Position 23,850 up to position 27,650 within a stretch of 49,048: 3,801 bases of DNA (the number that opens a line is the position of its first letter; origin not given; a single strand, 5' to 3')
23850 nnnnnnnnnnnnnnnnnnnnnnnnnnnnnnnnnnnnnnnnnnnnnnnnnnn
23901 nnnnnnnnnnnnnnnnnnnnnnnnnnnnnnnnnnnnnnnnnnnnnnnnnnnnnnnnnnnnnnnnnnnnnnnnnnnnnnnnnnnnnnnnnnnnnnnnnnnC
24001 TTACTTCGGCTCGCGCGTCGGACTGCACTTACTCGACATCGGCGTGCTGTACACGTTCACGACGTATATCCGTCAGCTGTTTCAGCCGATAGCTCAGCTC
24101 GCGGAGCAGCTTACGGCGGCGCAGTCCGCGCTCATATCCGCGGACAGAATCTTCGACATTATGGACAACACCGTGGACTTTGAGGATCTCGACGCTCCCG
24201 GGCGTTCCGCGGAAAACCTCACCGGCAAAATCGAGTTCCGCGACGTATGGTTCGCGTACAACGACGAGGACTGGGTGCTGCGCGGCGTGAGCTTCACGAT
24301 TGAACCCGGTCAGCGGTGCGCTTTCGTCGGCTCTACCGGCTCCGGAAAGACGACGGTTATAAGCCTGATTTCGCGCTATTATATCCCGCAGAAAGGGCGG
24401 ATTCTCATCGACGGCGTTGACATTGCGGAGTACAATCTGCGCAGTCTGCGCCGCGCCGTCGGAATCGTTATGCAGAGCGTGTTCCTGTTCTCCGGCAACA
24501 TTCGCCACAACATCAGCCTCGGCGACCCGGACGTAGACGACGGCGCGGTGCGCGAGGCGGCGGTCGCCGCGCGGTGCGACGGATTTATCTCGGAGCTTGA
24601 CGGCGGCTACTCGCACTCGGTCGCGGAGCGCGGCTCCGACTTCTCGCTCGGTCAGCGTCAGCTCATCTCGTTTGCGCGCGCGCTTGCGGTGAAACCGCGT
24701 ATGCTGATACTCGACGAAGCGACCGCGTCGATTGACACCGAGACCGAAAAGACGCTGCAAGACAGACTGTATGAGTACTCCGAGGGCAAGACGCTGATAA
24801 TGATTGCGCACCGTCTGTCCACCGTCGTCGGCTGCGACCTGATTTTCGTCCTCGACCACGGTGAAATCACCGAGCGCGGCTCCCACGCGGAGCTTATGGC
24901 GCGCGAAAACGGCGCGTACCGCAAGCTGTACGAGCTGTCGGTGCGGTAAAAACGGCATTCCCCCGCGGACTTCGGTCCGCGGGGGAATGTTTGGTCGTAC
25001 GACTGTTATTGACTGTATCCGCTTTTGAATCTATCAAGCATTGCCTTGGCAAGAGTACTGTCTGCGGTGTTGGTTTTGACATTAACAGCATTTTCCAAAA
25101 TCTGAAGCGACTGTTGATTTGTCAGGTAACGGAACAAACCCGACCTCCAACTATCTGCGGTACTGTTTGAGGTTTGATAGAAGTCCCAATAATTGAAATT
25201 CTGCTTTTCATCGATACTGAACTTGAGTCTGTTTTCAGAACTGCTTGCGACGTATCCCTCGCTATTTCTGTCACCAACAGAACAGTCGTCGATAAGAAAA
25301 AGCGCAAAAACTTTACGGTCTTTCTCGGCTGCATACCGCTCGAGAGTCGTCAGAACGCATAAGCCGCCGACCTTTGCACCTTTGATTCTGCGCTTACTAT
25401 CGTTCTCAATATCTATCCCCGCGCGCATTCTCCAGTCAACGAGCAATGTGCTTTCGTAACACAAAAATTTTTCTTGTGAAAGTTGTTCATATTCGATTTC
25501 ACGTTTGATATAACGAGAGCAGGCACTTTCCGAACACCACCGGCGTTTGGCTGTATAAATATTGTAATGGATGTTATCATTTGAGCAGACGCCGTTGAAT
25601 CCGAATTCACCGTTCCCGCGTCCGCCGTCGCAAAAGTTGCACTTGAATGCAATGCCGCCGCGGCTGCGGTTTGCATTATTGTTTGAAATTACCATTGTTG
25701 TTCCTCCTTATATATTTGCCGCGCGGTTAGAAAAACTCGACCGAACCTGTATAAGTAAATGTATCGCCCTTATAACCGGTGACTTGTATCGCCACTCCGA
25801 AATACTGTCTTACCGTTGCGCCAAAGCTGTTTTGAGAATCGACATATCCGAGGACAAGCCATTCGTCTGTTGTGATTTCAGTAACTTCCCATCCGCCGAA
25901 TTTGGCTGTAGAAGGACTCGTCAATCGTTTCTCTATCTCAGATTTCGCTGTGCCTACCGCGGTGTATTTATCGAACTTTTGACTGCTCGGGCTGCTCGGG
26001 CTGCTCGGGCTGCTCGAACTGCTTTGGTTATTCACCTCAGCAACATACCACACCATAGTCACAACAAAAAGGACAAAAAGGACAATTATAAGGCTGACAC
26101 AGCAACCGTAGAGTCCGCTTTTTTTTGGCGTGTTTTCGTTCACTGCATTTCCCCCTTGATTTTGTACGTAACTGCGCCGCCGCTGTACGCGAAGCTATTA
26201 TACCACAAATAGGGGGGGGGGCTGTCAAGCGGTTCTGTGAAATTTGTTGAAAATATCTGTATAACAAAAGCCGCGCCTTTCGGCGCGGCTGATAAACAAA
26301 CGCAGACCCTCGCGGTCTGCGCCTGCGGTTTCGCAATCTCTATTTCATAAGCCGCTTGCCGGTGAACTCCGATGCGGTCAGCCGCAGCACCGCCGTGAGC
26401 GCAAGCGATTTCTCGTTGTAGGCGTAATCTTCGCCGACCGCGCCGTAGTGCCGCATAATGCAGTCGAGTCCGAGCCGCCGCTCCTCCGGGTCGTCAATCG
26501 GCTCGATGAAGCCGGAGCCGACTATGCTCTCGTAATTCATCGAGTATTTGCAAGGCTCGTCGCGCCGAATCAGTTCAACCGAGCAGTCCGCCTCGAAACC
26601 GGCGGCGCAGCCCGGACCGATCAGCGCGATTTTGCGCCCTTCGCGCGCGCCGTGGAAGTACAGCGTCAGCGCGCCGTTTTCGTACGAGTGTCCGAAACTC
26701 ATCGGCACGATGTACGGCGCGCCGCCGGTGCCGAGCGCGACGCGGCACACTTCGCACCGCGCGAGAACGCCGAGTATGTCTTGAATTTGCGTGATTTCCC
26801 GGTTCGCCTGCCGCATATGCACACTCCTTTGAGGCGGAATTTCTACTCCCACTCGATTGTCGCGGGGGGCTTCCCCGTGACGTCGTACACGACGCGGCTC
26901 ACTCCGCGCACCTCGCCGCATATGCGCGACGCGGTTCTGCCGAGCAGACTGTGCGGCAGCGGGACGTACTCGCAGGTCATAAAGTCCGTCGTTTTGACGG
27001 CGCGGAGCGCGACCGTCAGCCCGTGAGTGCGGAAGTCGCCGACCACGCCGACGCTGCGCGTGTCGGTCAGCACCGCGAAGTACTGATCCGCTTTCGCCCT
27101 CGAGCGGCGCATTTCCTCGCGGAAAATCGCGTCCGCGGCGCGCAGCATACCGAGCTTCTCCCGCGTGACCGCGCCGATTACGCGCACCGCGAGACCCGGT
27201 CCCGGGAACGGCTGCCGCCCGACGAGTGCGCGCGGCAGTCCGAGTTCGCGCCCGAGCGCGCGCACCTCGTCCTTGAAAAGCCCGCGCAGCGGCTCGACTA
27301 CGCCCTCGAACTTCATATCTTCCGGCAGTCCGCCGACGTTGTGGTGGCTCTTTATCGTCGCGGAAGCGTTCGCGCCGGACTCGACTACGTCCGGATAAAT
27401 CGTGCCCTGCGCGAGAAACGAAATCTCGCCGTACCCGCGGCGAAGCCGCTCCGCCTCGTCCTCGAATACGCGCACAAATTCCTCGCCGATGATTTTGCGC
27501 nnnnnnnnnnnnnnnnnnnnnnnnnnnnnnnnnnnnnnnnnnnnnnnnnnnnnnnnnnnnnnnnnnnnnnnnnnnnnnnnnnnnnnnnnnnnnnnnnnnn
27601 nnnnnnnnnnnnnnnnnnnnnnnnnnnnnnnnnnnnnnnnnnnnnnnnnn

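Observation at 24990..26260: Low-G+C two-gene islet wedged between terminators of housekeeping genes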

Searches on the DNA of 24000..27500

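Call 95: search_rna_families(source=window, start=24000, end=27500, threshold=evalue, max_evalue=0.1)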
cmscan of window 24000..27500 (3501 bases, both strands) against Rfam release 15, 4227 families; matches with E-value up to 0.1: 0.
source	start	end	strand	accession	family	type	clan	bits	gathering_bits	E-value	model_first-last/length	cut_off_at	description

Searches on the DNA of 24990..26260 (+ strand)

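Call 77: search_dna_similar(query=window:24990-26260:+, collection=phages, mode=distant, max_rows=10)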
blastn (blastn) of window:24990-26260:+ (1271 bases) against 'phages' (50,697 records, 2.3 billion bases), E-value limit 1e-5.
No match.

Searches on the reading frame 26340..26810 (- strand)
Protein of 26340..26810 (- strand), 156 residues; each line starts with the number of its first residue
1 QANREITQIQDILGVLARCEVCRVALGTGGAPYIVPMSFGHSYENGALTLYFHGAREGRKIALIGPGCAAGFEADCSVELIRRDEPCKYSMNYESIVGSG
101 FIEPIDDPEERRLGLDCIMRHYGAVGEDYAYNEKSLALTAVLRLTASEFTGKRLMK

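Call 4: search_protein_families(library=pfam, proteins=[window:26340-26810:-], max_evalue=1)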
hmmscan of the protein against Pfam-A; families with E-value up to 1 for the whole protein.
window:26340-26810:- (156 aa): 2 families
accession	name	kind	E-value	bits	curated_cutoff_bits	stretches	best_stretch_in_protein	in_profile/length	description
PF12900.13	Pyridox_ox_2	-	6.5e-21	75.2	27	1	11-153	4-140/140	Pyridoxamine 5'-phosphate oxidase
PF01243.27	PNPOx_N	-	0.0022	18.8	28.1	1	15-150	8-117/120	Pyridoxamine 5'-phosphate oxidase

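Call 62: find_encoding_contigs(protein=window:26340-26810:-, flank=5000, max_places=8)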
Protein window:26340-26810:- (156 aa): no gene with exactly this product is on record in the collection.

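Call 63: find_related_loci(query=window:26340-26810:-, collection=metagenome_contigs, flank=5000)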
Query window:26340-26810:- (156 aa) in metagenome_contigs; peptide patterns used: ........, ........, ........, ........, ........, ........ (x = any residue, [..] = any of these).
189 stretches matched a pattern; 6 encode a relative of the query (tblastn E <= 1e-3); 6 distinct loci.
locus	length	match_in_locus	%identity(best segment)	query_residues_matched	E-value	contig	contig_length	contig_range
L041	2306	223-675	41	1-153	1e-35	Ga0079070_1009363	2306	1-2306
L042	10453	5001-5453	41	1-153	2e-35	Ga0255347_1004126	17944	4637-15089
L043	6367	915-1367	41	1-153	2e-35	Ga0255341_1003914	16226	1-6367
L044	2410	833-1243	42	15-153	3e-32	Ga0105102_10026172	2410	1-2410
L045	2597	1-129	41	108-153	9e-8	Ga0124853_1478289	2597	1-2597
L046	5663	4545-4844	29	27-133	6e-7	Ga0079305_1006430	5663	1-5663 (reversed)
